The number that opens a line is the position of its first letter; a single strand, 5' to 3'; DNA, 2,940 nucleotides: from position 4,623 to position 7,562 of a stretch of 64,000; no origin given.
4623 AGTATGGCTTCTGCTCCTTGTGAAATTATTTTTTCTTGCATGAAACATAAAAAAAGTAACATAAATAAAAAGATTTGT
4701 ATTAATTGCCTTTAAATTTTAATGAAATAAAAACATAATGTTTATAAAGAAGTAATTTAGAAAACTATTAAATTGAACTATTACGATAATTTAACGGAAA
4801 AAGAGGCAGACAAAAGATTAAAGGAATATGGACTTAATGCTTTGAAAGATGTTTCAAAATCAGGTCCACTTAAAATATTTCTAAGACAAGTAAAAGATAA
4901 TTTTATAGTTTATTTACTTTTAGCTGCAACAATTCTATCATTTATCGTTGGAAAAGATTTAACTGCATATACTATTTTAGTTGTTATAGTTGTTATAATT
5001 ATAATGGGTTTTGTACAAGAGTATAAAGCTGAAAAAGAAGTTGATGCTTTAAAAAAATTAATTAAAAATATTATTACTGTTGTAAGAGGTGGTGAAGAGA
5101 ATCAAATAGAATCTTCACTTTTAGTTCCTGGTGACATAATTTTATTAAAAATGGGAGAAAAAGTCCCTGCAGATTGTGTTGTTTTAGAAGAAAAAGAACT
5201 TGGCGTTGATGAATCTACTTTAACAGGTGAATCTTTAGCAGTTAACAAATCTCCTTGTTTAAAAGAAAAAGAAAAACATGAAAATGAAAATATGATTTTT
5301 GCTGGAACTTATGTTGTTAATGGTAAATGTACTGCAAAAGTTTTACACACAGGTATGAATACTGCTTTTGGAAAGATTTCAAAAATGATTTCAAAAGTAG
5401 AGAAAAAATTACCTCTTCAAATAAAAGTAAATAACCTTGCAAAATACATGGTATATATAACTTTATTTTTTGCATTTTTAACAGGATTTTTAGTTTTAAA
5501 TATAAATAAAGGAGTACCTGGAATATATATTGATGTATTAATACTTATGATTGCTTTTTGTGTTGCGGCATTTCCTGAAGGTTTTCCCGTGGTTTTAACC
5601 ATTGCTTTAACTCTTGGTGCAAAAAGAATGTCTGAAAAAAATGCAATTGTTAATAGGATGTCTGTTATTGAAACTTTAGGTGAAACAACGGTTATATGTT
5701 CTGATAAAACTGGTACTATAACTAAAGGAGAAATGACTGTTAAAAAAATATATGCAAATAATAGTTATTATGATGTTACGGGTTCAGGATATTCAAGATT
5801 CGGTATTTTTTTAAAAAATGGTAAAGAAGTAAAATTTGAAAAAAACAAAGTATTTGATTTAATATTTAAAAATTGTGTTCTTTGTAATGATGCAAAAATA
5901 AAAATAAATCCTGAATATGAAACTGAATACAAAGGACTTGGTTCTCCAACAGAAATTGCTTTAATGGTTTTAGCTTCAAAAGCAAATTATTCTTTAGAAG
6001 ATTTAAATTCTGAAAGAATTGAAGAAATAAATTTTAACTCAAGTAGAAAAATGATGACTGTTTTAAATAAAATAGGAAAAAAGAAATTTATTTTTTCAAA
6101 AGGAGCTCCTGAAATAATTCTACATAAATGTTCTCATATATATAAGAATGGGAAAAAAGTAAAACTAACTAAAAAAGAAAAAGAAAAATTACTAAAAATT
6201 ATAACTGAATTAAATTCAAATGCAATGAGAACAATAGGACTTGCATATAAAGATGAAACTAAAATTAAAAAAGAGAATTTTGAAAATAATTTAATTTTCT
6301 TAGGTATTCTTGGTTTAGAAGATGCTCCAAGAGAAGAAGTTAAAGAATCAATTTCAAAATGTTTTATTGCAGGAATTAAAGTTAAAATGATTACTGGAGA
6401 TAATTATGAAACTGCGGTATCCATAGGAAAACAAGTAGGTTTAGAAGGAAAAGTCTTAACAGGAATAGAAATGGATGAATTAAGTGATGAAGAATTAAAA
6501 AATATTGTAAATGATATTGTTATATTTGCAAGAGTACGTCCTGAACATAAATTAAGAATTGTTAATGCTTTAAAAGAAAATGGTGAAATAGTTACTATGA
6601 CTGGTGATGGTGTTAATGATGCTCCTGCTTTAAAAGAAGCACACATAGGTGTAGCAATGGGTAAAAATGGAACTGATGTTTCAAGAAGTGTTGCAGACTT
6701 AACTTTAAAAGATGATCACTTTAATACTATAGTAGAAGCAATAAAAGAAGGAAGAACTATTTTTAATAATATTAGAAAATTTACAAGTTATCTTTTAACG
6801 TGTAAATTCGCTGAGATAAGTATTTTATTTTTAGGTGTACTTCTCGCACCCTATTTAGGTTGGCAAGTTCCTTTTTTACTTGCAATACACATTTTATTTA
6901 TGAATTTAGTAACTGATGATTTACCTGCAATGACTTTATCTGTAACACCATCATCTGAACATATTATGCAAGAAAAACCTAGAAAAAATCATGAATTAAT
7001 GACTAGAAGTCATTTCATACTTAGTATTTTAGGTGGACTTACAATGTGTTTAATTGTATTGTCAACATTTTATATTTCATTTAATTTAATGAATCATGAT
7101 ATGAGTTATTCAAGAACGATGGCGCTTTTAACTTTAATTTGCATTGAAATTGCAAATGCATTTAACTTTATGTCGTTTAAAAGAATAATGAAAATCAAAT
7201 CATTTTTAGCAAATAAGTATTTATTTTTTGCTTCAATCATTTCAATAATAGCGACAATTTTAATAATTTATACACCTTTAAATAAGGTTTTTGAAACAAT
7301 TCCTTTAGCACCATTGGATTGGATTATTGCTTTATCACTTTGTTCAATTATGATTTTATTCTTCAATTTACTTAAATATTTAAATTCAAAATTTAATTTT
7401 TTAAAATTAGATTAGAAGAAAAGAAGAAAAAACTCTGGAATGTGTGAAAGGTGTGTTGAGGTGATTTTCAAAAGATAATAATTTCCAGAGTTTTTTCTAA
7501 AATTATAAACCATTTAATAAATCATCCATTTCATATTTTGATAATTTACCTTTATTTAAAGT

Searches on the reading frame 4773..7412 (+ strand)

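Call 53: search_protein_families(library=pfam, proteins=[window:4773-7412:+], max_evalue=0.00001)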
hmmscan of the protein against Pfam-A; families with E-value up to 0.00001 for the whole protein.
window:4773-7412:+ (880 aa): 5 families
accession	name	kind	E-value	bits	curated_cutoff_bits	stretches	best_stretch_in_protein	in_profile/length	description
PF00122.25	E1-E2_ATPase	-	2.9e-50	170.7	28.1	1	96-289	2-181/181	E1-E2 ATPase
PF00689.26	Cation_ATPase_C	-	1.8e-37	129.3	27.3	1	702-870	4-175/175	Cation transporting ATPase, C-terminus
PF13246.12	Cation_ATPase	-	2e-21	76.2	21.7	1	369-456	1-91/91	Cation transport ATPase (P-type)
PF00702.32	Hydrolase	-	5.9e-19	69.7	26.4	1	505-624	85-191/191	haloacid dehalogenase-like hydrolase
PF00690.31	Cation_ATPase_N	-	8e-12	45.1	20.4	1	7-55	21-68/69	Cation transporter/ATPase, N-terminus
